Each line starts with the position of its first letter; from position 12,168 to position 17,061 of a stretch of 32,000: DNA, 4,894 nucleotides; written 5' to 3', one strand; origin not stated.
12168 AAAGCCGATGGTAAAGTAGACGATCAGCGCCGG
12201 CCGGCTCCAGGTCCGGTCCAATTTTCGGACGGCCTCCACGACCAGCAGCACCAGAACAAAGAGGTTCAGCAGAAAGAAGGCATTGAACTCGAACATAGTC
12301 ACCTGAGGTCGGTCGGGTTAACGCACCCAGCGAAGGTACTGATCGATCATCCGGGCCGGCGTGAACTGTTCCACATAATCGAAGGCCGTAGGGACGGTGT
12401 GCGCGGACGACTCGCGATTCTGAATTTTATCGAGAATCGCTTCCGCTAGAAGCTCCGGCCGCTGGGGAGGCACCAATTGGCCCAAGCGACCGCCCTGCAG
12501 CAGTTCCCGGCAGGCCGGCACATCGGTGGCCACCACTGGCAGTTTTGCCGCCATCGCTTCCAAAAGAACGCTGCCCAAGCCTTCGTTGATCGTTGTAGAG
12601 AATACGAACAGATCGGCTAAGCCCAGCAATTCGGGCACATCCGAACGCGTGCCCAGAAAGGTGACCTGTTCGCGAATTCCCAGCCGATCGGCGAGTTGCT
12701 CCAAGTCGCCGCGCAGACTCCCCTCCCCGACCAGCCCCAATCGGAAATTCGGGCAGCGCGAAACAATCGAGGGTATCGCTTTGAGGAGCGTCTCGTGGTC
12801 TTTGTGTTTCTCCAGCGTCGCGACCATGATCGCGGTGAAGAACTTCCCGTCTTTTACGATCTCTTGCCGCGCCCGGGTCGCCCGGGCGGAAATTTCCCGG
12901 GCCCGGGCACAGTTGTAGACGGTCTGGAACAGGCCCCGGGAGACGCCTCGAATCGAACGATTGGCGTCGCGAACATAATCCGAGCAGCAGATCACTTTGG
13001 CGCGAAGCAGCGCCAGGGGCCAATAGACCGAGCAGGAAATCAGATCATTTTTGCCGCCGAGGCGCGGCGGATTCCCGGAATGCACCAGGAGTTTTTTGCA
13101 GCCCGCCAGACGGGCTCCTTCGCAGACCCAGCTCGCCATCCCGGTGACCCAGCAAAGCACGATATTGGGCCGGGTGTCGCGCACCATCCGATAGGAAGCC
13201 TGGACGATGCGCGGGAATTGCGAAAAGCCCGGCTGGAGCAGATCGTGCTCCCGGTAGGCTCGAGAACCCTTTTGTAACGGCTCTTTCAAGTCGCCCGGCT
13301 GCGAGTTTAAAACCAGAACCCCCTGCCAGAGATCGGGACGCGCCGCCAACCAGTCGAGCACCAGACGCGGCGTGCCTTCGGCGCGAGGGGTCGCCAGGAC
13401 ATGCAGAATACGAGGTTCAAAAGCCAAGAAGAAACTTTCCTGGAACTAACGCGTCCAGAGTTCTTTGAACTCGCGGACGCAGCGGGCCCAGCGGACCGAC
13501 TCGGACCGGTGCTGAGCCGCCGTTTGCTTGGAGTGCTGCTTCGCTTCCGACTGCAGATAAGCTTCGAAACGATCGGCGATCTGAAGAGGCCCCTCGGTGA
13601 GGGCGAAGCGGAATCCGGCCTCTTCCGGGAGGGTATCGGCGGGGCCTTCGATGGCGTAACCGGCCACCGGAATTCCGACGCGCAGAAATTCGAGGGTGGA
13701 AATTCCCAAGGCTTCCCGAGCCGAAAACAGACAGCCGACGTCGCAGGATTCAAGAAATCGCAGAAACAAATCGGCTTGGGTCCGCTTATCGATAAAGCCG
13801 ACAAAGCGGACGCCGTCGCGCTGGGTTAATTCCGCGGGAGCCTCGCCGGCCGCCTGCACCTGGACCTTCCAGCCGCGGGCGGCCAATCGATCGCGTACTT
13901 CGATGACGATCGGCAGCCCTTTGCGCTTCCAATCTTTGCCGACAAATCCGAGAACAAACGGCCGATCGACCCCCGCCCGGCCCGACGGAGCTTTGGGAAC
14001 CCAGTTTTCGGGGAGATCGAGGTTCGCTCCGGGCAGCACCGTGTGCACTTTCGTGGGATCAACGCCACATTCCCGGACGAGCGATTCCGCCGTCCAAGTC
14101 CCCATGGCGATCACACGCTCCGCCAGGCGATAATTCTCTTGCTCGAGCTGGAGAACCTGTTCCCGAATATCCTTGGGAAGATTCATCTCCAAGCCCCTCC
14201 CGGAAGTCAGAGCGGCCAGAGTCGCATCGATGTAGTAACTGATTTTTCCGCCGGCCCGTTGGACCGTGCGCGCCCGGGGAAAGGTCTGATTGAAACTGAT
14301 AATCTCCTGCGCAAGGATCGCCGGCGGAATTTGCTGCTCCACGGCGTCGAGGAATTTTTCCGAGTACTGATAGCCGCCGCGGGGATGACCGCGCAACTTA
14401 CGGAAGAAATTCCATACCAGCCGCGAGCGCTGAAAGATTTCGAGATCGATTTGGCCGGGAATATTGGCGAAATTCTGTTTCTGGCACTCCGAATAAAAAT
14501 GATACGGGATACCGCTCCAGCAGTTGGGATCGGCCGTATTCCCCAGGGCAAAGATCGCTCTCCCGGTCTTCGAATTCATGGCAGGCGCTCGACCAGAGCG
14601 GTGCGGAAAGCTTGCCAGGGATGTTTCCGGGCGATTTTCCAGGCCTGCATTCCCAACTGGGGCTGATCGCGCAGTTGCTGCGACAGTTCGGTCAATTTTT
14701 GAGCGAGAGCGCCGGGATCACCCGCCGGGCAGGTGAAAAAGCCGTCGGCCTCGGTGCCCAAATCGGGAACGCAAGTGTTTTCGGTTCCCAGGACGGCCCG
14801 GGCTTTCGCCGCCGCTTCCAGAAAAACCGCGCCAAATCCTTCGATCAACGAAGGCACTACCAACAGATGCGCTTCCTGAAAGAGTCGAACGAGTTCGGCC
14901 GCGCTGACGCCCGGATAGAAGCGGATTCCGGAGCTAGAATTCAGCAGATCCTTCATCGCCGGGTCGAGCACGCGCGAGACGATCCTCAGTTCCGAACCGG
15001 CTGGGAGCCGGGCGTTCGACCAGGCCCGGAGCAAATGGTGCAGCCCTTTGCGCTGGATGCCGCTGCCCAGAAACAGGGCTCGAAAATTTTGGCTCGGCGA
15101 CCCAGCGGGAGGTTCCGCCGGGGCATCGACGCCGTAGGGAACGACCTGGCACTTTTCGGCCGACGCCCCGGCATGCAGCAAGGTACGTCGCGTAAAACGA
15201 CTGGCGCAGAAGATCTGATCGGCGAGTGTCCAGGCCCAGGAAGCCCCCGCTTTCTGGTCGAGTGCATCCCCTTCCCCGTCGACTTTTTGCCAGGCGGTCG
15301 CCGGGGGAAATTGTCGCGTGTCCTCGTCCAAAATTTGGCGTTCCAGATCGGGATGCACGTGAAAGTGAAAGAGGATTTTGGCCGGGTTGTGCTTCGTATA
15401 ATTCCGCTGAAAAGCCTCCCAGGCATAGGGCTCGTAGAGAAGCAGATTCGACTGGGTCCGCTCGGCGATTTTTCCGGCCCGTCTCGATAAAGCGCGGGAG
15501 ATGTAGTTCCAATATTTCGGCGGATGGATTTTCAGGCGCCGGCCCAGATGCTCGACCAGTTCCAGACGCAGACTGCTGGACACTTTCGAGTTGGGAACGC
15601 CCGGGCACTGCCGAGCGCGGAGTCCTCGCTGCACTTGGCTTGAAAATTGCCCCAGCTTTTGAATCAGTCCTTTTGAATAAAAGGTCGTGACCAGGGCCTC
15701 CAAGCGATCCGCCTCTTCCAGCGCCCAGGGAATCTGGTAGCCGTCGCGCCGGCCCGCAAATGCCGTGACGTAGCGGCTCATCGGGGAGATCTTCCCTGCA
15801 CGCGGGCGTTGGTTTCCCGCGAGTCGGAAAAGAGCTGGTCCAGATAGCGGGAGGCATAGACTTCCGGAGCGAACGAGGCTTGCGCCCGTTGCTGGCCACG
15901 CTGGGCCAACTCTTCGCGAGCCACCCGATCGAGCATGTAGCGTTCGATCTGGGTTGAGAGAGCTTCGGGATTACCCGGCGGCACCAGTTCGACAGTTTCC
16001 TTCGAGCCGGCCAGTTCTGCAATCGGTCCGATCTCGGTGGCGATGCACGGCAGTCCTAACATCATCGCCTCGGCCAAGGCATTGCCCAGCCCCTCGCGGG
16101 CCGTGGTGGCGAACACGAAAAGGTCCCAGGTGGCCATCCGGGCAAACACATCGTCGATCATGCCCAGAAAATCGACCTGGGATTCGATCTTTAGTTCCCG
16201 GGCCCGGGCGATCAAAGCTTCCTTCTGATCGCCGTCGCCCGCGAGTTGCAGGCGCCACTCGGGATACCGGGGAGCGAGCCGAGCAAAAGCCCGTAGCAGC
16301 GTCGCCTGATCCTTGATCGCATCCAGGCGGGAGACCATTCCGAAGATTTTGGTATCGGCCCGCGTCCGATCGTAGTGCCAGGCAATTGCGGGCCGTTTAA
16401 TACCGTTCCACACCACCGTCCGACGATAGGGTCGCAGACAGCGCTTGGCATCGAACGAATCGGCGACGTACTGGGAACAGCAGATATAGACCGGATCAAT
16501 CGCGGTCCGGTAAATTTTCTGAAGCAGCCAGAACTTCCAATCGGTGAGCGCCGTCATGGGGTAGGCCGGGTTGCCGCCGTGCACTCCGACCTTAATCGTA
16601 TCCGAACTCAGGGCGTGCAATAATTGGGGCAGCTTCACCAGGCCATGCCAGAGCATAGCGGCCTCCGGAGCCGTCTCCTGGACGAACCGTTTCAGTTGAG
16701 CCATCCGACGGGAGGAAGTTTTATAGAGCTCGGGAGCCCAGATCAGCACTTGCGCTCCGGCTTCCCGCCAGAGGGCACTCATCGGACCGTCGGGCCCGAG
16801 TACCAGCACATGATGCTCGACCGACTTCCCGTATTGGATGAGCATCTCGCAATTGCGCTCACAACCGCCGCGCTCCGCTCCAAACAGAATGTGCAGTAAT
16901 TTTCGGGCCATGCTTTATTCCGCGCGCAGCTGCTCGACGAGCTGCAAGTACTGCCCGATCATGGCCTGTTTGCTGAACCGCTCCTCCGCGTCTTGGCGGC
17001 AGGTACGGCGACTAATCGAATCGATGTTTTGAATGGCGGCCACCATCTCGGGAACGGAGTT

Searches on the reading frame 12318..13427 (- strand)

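Call 71: search_protein_families(library=pfam, proteins=[window:12318-13427:-], max_evalue=0.00001)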
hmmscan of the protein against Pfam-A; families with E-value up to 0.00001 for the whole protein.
window:12318-13427:- (369 aa): 2 families
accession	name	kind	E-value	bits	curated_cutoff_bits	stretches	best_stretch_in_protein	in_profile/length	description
PF00534.26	Glycos_transf_1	-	6.1e-34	117.5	26.4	1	185-344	4-165/172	Glycosyl transferases group 1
PF13692.12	Glyco_trans_1_4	-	1.4e-32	113.4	27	1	199-336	4-141/142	Glycosyl transferases group 1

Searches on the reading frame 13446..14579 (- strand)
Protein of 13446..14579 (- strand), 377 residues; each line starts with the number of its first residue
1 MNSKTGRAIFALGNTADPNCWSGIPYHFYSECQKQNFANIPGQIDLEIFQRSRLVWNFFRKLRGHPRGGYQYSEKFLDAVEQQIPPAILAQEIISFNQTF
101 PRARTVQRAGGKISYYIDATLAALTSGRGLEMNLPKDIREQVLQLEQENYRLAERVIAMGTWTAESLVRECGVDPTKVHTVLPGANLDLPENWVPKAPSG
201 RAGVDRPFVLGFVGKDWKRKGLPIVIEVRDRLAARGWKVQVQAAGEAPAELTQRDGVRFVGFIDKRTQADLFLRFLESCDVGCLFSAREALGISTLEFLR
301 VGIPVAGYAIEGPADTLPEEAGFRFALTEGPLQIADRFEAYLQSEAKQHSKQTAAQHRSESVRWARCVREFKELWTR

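Call 71: search_protein_families(library=pfam, proteins=[window:13446-14579:-], max_evalue=0.00001)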
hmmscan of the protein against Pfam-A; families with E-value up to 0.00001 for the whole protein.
window:13446-14579:- (377 aa): 2 families
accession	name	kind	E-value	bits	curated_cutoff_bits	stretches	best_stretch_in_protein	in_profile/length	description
PF13692.12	Glyco_trans_1_4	-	1.1e-10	42.3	27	1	208-342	2-140/142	Glycosyl transferases group 1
PF00534.26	Glycos_transf_1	-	3.4e-10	40.2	26.4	1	206-355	14-169/172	Glycosyl transferases group 1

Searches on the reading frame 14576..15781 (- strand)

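Call 71: search_protein_families(library=pfam, proteins=[window:14576-15781:-], max_evalue=0.00001)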
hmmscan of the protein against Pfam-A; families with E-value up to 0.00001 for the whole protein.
window:14576-15781:- (401 aa): 2 families
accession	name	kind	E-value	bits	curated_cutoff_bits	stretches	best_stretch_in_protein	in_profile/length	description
PF13692.12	Glyco_trans_1_4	-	1.3e-15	58.3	27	1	234-368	3-141/142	Glycosyl transferases group 1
PF00534.26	Glycos_transf_1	-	1.4e-11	44.7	26.4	1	228-368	11-157/172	Glycosyl transferases group 1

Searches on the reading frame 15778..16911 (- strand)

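Call 71: search_protein_families(library=pfam, proteins=[window:15778-16911:-], max_evalue=0.00001)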
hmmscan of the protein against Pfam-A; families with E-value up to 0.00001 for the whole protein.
window:15778-16911:- (377 aa): 2 families
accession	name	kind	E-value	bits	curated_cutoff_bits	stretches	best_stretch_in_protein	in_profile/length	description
PF00534.26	Glycos_transf_1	-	1.5e-30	106.4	26.4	1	185-342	13-172/172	Glycosyl transferases group 1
PF13692.12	Glyco_trans_1_4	-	1.2e-28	100.6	27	1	188-326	2-140/142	Glycosyl transferases group 1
